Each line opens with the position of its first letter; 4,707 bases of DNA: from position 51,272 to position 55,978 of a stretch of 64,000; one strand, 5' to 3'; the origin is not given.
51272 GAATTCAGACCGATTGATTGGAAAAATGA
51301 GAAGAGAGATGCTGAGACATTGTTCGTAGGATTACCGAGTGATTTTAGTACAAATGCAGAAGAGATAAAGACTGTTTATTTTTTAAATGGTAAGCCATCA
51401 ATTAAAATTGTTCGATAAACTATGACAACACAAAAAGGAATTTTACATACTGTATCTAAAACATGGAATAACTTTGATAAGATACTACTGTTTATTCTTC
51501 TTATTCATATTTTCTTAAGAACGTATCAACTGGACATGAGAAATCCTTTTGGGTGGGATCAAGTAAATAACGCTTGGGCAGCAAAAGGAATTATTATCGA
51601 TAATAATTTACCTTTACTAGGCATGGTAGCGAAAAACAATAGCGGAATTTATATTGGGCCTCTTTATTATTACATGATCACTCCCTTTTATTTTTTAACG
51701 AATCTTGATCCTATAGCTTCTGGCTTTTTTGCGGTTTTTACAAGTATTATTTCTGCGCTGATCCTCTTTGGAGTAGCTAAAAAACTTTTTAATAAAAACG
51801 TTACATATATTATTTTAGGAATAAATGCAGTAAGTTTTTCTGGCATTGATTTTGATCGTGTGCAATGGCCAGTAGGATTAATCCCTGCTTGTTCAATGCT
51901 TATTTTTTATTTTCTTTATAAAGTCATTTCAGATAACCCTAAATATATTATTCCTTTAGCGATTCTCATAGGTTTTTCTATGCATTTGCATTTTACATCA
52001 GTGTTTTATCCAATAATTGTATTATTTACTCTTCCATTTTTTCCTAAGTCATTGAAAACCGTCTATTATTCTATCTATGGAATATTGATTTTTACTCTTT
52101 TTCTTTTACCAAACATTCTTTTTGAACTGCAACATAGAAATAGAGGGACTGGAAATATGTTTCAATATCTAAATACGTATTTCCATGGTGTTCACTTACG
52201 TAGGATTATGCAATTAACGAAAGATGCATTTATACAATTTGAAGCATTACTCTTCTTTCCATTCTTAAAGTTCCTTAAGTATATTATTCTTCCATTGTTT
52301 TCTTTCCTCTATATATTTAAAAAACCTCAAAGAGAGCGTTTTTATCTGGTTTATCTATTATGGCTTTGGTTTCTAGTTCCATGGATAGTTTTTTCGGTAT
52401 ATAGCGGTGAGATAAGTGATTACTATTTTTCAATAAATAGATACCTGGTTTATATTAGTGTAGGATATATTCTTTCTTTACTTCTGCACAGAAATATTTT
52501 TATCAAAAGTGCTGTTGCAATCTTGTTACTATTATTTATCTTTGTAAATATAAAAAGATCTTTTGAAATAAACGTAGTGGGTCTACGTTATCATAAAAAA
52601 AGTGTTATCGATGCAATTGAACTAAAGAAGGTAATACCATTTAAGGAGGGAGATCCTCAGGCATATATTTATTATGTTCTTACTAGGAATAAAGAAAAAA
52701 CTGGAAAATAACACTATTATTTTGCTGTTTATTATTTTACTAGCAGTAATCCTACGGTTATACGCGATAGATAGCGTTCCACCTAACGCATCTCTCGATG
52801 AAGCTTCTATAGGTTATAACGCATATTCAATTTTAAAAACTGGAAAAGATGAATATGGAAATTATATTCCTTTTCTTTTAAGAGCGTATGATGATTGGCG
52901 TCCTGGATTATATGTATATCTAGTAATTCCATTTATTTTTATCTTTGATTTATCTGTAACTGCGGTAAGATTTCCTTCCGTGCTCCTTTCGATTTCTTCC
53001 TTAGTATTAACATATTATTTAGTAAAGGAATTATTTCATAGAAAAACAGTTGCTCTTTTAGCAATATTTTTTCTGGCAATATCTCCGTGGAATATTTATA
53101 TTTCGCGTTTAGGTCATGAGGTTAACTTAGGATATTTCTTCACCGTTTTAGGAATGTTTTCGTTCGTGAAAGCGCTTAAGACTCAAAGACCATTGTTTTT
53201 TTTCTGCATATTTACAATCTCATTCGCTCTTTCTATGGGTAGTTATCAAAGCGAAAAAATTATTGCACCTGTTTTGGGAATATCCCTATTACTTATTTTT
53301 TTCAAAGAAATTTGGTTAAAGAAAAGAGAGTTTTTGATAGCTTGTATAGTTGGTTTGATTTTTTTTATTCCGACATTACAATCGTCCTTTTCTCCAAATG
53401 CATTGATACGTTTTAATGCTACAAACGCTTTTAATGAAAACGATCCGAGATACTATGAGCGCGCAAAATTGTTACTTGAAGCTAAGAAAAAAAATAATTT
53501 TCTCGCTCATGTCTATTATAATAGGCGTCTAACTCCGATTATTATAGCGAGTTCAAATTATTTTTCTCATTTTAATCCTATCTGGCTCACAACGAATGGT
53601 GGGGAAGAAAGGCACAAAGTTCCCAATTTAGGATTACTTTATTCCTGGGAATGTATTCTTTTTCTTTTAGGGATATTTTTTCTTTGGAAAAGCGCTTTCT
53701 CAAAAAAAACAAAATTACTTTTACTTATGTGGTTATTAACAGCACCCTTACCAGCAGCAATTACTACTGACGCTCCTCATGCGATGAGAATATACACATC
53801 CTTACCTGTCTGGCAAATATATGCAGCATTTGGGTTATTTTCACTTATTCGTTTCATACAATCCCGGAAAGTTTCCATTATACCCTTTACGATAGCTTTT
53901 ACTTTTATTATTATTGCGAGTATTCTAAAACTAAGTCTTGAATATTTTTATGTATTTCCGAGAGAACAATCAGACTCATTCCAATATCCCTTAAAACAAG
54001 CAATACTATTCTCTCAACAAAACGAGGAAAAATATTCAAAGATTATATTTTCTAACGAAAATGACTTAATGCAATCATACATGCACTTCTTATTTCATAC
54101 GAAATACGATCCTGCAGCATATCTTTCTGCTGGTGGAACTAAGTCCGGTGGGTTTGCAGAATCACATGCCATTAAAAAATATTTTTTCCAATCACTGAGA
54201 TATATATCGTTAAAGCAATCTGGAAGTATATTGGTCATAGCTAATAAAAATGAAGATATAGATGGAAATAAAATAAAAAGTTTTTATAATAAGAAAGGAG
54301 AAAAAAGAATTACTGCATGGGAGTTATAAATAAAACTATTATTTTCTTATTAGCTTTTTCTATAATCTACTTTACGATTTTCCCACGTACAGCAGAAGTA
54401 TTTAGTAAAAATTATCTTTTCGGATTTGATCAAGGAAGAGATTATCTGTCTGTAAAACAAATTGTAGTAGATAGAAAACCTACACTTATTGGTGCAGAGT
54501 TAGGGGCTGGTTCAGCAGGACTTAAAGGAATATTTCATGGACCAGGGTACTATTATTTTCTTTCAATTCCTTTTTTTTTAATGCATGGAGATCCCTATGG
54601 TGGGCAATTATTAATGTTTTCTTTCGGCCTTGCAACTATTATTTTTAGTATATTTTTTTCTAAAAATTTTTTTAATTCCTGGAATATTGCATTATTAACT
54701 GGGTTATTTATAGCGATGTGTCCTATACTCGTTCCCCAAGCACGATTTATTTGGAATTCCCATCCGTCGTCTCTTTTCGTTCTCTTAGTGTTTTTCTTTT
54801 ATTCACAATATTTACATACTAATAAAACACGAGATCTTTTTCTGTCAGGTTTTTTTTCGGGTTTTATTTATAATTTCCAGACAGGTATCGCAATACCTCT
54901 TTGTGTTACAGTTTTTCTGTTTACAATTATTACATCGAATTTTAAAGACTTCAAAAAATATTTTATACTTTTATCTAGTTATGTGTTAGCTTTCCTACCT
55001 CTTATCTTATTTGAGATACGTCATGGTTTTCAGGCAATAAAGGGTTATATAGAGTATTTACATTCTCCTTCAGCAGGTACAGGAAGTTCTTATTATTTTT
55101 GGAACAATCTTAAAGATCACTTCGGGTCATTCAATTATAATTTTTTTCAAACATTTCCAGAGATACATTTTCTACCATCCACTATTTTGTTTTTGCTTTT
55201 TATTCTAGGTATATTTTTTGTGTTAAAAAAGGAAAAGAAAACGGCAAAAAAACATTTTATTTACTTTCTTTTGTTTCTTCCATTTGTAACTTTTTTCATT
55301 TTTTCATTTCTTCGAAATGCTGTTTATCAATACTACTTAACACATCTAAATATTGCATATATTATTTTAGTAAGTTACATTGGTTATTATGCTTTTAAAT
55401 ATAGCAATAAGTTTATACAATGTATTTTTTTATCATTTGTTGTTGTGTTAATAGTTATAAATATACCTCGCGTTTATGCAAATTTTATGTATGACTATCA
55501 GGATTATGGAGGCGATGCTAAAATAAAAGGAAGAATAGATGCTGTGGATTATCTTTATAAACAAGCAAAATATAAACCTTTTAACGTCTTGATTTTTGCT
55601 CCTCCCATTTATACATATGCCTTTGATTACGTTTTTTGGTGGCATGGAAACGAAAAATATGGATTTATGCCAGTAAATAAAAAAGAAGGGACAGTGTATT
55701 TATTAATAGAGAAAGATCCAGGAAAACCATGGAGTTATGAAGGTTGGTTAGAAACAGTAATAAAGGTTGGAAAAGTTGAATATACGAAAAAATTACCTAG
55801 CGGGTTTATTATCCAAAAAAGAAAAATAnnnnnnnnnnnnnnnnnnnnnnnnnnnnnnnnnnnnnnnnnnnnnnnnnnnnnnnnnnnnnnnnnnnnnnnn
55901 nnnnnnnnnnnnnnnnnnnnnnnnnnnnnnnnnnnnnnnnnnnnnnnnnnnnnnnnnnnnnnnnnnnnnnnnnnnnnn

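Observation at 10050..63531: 53-kb glycosylation super-locus with about 24 GT-C-fold membrane glycosyltransferase paralogs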

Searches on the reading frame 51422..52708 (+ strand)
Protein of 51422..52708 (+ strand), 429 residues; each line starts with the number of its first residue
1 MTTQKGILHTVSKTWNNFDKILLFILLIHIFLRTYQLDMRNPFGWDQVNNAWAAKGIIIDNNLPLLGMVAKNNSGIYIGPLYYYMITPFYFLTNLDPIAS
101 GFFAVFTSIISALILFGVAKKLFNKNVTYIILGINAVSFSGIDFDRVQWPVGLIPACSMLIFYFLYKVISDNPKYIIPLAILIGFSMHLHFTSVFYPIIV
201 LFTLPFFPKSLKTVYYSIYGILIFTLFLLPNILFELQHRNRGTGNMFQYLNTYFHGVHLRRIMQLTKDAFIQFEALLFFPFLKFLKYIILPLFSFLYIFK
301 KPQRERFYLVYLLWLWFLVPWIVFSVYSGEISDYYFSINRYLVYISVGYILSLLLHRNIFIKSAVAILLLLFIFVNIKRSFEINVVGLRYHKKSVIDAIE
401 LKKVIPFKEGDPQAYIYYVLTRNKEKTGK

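Call 5: search_protein_families(library=pfam, proteins=[window:51422-52708:+], max_evalue=0.01)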
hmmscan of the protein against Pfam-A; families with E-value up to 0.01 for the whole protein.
window:51422-52708:+ (429 aa): 1 family
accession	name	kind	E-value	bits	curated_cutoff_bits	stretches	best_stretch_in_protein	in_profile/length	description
PF13231.12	PMT_2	-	1.4e-06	29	26.1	1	80-233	4-159/160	Dolichyl-phosphate-mannose-protein mannosyltransferase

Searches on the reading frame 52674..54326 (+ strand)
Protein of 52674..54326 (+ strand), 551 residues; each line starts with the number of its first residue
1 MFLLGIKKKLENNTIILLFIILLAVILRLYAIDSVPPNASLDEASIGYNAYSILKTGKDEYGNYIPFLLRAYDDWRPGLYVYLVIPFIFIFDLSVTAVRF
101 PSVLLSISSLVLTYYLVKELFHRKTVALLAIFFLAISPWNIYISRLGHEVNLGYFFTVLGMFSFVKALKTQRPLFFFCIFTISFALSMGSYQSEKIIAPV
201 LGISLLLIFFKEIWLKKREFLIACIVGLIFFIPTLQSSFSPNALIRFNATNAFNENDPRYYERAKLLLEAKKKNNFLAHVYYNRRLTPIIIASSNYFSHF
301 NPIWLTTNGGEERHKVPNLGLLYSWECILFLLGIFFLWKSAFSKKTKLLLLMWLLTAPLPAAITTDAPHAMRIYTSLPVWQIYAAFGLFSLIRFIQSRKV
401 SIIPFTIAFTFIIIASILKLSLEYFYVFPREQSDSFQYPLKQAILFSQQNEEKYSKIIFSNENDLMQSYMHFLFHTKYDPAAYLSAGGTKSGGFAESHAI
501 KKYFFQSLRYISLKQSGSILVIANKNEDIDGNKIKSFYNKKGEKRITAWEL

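Call 6: search_protein_families(library=pfam, proteins=[window:52674-54326:+], max_evalue=0.01)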
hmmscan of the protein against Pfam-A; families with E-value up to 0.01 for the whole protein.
window:52674-54326:+ (551 aa): 2 families
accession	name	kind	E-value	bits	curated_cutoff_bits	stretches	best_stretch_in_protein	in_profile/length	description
PF13231.12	PMT_2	-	6.4e-12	46.4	26.1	1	81-235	7-158/160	Dolichyl-phosphate-mannose-protein mannosyltransferase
PF02366.24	PMT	-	9.6e-07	29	22.7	1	20-214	3-201/245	Dolichyl-phosphate-mannose-protein mannosyltransferase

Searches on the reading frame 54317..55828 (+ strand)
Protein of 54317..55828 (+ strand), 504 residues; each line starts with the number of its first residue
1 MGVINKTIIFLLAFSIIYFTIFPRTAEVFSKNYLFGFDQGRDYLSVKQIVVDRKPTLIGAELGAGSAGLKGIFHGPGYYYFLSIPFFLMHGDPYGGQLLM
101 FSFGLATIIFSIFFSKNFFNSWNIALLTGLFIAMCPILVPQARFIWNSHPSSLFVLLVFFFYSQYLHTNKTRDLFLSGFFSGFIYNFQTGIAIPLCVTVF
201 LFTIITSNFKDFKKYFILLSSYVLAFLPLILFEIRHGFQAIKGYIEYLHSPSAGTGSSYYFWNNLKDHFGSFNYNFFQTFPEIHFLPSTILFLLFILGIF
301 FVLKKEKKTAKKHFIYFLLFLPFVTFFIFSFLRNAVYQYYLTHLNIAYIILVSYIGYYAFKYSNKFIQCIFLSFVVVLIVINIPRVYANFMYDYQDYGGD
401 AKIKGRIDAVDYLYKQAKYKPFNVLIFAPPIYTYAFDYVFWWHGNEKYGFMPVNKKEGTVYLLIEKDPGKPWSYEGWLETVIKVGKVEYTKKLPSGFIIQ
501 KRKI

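Call 6: search_protein_families(library=pfam, proteins=[window:54317-55828:+], max_evalue=0.01)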
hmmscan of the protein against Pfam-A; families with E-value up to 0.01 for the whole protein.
window:54317-55828:+ (504 aa): 1 family
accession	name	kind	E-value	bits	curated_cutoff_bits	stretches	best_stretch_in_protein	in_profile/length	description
PF13231.12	PMT_2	-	6.7e-05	23.6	26.1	1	74-228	2-156/160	Dolichyl-phosphate-mannose-protein mannosyltransferase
